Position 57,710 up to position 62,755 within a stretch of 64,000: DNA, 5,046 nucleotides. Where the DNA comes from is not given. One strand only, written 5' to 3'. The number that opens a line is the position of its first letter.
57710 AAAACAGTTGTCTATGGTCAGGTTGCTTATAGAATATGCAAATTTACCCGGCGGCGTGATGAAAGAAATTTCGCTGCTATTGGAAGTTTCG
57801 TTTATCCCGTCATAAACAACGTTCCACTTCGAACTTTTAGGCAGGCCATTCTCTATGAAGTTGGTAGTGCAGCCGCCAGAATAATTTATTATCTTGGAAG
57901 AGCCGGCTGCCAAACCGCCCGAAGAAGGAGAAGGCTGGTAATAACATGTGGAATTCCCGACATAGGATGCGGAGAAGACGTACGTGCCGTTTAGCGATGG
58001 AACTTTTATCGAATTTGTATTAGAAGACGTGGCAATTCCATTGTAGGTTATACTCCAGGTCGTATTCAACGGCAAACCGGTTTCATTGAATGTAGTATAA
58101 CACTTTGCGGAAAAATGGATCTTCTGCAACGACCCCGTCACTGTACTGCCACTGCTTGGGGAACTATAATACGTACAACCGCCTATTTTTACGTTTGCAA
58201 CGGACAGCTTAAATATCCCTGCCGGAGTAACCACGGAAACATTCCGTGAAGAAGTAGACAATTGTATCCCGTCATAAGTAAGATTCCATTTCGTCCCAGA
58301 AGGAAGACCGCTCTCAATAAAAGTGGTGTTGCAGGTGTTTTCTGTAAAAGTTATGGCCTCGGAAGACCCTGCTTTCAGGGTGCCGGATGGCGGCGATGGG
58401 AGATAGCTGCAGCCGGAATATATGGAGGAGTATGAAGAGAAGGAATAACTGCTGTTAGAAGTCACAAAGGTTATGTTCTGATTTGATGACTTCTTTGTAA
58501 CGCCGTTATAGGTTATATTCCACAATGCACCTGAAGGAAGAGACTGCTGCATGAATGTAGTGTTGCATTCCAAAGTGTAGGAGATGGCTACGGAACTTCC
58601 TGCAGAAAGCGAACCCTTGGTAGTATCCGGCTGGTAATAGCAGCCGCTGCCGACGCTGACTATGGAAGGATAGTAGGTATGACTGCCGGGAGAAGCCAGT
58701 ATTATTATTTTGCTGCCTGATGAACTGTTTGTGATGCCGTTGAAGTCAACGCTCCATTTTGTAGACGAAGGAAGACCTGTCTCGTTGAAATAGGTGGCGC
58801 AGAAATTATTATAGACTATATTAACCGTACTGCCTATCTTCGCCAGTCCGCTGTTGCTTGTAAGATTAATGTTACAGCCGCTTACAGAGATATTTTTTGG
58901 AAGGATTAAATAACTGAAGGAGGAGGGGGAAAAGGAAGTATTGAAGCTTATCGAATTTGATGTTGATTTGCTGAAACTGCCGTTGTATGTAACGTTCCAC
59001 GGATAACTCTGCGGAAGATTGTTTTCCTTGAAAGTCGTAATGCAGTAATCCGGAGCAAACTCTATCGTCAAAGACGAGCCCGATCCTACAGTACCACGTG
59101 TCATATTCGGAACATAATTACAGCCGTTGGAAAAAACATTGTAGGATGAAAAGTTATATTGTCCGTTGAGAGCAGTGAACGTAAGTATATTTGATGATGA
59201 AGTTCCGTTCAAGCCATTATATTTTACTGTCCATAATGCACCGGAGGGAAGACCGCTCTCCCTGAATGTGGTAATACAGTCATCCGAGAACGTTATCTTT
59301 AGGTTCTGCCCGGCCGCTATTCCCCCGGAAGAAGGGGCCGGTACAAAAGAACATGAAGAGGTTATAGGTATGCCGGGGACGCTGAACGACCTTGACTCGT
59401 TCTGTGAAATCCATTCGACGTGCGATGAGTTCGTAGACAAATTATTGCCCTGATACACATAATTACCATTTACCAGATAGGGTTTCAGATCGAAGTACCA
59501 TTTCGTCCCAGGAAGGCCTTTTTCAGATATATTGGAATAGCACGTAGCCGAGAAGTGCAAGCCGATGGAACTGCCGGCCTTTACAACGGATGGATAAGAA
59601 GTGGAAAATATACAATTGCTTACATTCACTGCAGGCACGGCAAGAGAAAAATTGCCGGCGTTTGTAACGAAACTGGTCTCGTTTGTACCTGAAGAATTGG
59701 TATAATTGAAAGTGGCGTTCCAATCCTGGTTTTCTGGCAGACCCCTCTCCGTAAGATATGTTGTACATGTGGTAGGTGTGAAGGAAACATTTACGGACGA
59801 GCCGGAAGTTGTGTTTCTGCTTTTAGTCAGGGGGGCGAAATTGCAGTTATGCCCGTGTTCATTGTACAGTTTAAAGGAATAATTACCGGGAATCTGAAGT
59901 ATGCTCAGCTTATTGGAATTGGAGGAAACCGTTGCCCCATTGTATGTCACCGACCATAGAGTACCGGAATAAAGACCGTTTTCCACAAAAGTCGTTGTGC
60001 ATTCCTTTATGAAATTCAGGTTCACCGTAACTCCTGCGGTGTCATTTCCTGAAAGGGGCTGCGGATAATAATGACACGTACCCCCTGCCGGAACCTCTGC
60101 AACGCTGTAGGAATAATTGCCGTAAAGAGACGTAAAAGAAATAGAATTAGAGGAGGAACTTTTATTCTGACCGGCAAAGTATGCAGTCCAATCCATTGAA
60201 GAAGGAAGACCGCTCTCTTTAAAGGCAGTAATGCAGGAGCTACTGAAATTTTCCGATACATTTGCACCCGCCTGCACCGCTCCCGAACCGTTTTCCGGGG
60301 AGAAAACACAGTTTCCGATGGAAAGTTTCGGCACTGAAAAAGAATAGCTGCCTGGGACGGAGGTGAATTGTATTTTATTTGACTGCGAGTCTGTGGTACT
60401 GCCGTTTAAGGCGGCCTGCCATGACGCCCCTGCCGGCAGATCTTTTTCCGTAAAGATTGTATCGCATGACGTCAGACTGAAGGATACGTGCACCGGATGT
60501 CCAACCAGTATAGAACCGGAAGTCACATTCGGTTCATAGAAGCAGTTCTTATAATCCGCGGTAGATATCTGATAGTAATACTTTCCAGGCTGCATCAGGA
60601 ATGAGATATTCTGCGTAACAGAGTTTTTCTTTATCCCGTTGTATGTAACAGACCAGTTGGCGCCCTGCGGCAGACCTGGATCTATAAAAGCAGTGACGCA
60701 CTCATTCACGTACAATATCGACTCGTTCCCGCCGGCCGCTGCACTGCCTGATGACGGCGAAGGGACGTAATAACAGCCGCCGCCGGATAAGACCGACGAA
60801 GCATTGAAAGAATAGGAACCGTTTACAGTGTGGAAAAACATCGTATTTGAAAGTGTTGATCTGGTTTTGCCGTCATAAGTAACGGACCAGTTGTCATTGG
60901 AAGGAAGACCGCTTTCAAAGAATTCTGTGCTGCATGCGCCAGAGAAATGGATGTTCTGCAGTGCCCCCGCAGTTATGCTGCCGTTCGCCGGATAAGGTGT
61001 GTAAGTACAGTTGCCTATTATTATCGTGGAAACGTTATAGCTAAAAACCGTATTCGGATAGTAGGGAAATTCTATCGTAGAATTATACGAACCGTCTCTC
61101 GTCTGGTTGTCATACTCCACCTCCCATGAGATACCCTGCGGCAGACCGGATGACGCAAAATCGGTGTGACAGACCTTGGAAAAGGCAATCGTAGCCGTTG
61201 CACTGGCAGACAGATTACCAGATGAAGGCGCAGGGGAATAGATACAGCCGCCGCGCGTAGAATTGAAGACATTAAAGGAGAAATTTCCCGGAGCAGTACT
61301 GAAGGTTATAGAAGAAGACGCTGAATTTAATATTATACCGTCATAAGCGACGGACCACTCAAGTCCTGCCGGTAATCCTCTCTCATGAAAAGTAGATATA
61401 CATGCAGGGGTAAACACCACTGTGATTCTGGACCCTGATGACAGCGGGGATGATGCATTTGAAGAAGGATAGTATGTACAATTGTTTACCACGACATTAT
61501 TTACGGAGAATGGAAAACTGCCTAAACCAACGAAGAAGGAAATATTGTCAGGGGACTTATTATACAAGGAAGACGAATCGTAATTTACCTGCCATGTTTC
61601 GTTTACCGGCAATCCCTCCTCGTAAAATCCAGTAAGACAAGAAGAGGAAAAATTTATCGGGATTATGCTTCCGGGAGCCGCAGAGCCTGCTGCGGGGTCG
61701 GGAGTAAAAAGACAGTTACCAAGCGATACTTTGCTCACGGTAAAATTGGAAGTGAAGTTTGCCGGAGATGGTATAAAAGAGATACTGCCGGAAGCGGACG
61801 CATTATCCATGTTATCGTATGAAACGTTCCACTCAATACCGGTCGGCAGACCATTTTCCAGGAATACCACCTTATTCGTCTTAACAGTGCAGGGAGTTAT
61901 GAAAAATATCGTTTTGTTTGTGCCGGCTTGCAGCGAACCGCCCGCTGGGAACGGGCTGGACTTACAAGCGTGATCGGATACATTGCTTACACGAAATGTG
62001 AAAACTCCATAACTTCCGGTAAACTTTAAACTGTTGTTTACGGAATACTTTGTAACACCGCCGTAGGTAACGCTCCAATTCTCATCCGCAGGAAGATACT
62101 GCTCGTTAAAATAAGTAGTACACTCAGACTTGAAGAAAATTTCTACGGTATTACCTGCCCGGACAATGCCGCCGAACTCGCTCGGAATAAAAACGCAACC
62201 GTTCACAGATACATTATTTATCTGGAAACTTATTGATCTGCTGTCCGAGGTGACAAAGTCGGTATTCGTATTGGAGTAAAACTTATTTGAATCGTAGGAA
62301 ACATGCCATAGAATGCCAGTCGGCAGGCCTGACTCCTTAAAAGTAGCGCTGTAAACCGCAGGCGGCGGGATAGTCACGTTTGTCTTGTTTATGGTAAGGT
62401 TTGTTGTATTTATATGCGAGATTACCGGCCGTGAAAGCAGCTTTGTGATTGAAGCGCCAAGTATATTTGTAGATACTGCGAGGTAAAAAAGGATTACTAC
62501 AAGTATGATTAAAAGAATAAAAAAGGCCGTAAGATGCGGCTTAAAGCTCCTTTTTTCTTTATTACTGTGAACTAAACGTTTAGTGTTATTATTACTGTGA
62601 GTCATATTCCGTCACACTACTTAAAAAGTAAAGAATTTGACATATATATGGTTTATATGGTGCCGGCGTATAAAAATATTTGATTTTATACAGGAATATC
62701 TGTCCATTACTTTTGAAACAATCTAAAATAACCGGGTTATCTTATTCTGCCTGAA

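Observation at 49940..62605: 12.7-kb single gene encoding a 4221-aa hyper-glycosylated, highly repetitive surface protein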

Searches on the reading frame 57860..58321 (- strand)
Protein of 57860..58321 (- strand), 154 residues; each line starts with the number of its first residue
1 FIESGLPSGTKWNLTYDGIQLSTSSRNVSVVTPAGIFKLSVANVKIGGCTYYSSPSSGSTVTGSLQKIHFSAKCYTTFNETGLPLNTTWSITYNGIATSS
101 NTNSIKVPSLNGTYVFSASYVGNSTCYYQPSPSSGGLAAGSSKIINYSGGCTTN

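Call 42: predict_structure(alignment_id=A3)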
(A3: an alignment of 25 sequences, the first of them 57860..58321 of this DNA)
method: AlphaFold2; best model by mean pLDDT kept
length: 154 residues; sequences in the alignment: 25
mean_pLDDT: 96.0   pTM: 0.78
mean pLDDT of the five models: 96.0, 95.4, 94.9, 94.6, 94.5
residues with pLDDT >= 90: 145; 70-90: 9; 50-70: 0; < 50: 0
segments of 3 or more residues with pLDDT < 50: none
pLDDT, mean of each block of 10 residues (from residue 1): 96 97 97 97 96 97 97 97 96 97 96 96 93 97 96 83
secondary structure, 60 per line:
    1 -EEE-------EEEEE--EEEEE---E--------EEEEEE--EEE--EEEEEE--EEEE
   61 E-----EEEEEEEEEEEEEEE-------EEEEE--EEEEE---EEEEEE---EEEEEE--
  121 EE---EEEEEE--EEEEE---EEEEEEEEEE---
elements in order: E2-4 E12-16 E19-23 E36-41 E44-46 E49-54 E57-61 E67-81 E89-93 E96-100 E104-109 E113-118 E126-131 E134-138 E142-151

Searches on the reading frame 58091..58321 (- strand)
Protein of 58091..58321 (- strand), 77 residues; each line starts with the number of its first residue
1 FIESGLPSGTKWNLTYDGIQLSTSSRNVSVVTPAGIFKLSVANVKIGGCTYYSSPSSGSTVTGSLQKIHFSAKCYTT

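Call 20: search_solved_structures(query=A1, max_evalue=10, show_alignments=2)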
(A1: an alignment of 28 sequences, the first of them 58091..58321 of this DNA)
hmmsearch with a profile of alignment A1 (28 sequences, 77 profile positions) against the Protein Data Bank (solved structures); distinct sequences matched with E-value up to 10: 4.
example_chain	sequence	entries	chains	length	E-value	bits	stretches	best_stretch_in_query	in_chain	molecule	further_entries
9q6b_C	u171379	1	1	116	0.23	15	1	10-59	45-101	RP.073 Heavy Chain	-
10op_S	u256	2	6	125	0.9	13.1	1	9-57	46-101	294S Heavy Chain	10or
4zs7_H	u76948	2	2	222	1.2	12.7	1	14-53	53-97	Llama Fab fragment 68F2 heavy chain | Heavy chain of the Fab fragment of anti-IL-6 antibody 68F2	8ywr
9zcl_A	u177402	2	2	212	6.7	10.3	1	15-66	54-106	N17.3.2 TCR alpha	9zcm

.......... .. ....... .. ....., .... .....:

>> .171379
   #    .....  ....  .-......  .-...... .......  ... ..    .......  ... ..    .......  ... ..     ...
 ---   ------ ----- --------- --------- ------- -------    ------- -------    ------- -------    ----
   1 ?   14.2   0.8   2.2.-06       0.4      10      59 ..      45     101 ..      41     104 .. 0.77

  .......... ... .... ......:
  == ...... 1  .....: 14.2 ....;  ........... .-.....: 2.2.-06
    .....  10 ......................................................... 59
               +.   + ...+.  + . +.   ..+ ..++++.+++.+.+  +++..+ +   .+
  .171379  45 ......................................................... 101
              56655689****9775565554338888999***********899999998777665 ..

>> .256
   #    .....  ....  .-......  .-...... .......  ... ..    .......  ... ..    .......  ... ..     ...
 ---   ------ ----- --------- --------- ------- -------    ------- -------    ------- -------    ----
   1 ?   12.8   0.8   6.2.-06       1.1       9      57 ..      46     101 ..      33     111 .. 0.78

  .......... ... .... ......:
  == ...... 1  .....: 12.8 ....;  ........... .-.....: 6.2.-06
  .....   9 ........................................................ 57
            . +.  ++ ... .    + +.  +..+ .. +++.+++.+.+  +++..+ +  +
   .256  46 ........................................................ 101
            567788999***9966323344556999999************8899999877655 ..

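Call 21: find_homologous_proteins(query=A1, max_evalue=0.001)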
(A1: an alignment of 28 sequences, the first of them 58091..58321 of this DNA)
Query A1 (28 sequences): 301 candidates shared short words with the query, none scored E <= 0.001.

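Call 30: search_protein_representatives(alignment_id=A1)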
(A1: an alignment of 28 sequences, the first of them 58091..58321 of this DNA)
Query: 28 sequences, 77 profile positions. Proteins with E-value up to 0.001 (for the whole library): 5684; up to 1e-10: 3498; up to 1e-30: 954. The best 150 are listed.
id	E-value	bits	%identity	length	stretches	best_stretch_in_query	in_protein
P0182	0.0e+00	1754.8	-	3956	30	1-76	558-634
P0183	0.0e+00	1742.5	-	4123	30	1-76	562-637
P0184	0.0e+00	1722.3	-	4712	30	1-76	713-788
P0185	0.0e+00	1682.8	-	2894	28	1-76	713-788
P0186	0.0e+00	1272.5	-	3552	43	1-71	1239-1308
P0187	6.2e-225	744.2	-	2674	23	1-71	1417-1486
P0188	1.0e-149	503.2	-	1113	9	1-76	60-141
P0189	7.3e-136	458.9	-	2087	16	1-74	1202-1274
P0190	1.1e-132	448.7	-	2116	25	1-71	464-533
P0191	1.6e-132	448.2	-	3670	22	1-45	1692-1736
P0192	1.0e-131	445.6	-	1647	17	1-55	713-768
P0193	3.6e-131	443.8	-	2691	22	1-42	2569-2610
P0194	4.7e-129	437.0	-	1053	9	1-77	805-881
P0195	2.2e-121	412.5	-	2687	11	1-67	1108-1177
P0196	4.8e-121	411.4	-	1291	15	1-70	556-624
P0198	4.4e-120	408.3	-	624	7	1-76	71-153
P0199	1.1e-115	394.1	-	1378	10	1-77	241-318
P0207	5.0e-97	334.4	-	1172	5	1-77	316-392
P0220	5.0e-90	312.0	-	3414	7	1-72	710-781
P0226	7.2e-85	295.4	-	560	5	1-76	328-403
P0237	6.9e-78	273.1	-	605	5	1-77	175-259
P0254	2.5e-72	255.2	-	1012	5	1-73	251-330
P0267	2.2e-70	249.0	-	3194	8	1-73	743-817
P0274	1.7e-69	246.2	-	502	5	1-73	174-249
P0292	2.1e-66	236.3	-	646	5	1-77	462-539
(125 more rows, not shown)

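Call 31: search_protein_families(library=pfam, proteins=[P0188, P0194, P0198, P0199, P0207, P0226, P0237, P0254, P0274, P0292], max_evalue=0.001)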
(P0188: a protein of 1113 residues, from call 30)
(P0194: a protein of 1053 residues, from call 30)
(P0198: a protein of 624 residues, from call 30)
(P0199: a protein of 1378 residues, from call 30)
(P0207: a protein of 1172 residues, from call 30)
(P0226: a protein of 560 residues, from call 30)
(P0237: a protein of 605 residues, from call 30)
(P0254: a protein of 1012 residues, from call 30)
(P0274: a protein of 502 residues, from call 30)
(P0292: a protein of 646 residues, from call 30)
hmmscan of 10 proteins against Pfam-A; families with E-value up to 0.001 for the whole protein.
P0188 (1113 aa): 6 families
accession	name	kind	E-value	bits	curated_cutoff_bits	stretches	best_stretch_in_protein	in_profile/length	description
PF01731.26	Arylesterase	-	3e-08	34.2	21.3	1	916-960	38-82/86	Arylesterase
PF21783.3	YNCE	-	1.8e-07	31.2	27.1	1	817-1105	37-331/339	YNCE-like beta-propeller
PF25174.1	Beta-prop_THOC3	-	2.2e-07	30.6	305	0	1002-1085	75-156/272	THOC3 beta-propeller domain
PF10282.15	Lactonase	-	6.7e-07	29.3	21.7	0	895-963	249-322/344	Lactonase, 7-bladed beta-propeller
PF01436.27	NHL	-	2.6e-06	27.6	20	0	931-958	1-27/28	NHL repeat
PF08450.18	SGL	-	1e-05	25.7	26.3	0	922-963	124-165/246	SMP-30/Gluconolactonase/LRE-like region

P0194 (1053 aa): 0 families

P0198 (624 aa): 0 families

P0199 (1378 aa): 0 families

P0207 (1172 aa): 1 family
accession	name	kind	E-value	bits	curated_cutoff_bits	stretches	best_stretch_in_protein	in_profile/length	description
PF10102.14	DUF2341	-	8e-11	42.7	23.4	2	895-994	2-82/84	Domain of unknown function (DUF2341)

P0226 (560 aa): 1 family
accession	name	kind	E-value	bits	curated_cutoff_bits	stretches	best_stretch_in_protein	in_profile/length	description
PF21653.3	pulA_all-beta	-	0.00059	19.8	26.7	0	332-346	45-59/60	Pullulanase, all-beta domain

P0237 (605 aa): 0 families

P0254 (1012 aa): 0 families

P0274 (502 aa): 0 families

P0292 (646 aa): 0 families

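Call 73: list_cluster_members(proteins=[P0186, P0187, P0190, P0195, P0188, P0199, P0220, P0267, P0194, P0182])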
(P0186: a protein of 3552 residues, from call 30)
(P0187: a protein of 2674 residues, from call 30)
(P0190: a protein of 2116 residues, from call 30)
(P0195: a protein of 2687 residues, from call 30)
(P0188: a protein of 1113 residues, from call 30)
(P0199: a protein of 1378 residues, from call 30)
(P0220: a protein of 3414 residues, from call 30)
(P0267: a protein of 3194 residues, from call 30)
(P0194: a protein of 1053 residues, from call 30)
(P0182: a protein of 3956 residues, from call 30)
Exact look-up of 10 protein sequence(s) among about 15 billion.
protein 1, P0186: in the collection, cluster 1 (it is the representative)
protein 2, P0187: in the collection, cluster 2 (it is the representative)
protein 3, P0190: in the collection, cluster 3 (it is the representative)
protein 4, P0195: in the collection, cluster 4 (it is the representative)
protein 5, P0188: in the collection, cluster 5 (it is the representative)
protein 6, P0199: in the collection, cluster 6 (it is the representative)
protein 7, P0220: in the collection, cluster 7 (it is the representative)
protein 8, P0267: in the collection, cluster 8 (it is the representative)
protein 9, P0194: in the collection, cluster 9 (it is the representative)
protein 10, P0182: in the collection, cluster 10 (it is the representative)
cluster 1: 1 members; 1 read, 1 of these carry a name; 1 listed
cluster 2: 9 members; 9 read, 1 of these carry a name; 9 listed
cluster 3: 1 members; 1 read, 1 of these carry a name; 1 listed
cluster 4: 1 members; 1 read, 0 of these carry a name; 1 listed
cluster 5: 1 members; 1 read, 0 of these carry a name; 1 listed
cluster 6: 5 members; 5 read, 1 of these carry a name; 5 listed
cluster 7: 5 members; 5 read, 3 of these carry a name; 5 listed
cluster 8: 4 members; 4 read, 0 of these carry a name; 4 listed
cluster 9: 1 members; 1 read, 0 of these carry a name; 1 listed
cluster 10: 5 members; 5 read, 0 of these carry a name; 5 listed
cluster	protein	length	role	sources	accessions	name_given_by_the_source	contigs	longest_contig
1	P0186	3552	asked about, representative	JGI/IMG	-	hypothetical protein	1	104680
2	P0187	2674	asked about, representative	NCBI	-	-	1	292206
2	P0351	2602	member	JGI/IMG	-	hypothetical protein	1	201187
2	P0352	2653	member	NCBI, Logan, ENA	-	-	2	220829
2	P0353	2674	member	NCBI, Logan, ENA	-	-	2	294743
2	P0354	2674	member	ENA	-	-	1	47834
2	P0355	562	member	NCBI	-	-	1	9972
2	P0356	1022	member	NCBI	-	-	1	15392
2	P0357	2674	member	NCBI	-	-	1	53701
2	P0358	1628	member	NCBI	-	-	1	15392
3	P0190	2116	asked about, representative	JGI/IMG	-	hypothetical protein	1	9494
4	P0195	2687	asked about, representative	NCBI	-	-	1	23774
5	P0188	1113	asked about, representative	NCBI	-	-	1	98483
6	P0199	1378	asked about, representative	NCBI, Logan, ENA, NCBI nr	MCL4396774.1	hypothetical protein M1494_00275 [Candidatus Parvarchaeota archaeon] | hypothetical protein [Candidatus Parvarchaeota archaeon]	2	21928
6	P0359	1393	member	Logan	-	-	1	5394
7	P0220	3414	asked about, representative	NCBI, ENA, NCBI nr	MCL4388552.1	PGF-pre-PGF domain-containing protein [Candidatus Marsarchaeota archaeon]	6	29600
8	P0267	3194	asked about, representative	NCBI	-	-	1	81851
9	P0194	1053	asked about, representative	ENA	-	-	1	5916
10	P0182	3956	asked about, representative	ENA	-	-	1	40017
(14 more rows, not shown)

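Call 74: search_protein_families(library=pfam, proteins=[P0195, P0187, P0189, P0190], max_evalue=0.001)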
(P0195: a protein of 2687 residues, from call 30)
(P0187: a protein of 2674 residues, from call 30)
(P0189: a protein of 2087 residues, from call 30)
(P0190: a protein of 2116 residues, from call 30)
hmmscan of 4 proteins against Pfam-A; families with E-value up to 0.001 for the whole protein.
P0195 (2687 aa): 2 families
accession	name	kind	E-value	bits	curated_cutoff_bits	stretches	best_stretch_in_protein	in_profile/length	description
PF18998.6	Flg_new_2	-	2.7e-98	322.5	23.6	11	1028-1098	2-71/73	Divergent InlB B-repeat domain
PF09286.16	Pro-kuma_activ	-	3.5e-26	92.6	23.5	1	42-179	3-142/143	Pro-kumamolisin, activation domain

P0187 (2674 aa): 3 families
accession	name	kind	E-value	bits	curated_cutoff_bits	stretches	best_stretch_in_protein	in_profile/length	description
PF00496.27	SBP_bac_5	-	4.3e-10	39.7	32.4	1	335-516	111-260/368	Bacterial extracellular solute-binding proteins, family 5 Middle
PF22898.2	NOMO1-like_1st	-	9.5e-10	38.9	27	0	2229-2259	43-73/85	BOS complex subunit NOMO1-like, first beta sandwich domain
PF23157.1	DUF7055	-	5.3e-09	36.1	27.6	0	2011-2041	27-57/66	Domain of unknown function (DUF7055)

P0189 (2087 aa): 2 families
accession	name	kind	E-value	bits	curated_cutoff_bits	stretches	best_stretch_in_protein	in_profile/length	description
PF09286.16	Pro-kuma_activ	-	9.8e-24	84.7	23.5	1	78-214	6-143/143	Pro-kumamolisin, activation domain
PF06742.16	DUF1214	-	2.3e-10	41.4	25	0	772-802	12-42/112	Protein of unknown function (DUF1214)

P0190 (2116 aa): 2 families
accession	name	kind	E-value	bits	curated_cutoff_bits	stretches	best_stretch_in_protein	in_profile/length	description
PF03337.18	Pox_F12L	-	1.1e-06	27.6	25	0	205-248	276-319/648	Poxvirus F12L protein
PF21653.3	pulA_all-beta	-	0.00026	20.9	26.7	0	791-806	43-58/60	Pullulanase, all-beta domain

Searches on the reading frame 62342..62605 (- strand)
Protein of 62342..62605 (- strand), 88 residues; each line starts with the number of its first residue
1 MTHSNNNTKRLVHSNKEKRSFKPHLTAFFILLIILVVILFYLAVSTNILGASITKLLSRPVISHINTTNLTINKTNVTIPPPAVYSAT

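Call 28: search_protein_families(library=pfam, proteins=[window:62342-62605:-], max_evalue=10)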
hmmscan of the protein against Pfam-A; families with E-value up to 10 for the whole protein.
window:62342-62605:- (88 aa): 1 family
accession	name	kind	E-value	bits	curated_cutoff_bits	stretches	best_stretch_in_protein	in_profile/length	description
PF13239.11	2TM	-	0.037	14.5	24.8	1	15-40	7-32/79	2TM domain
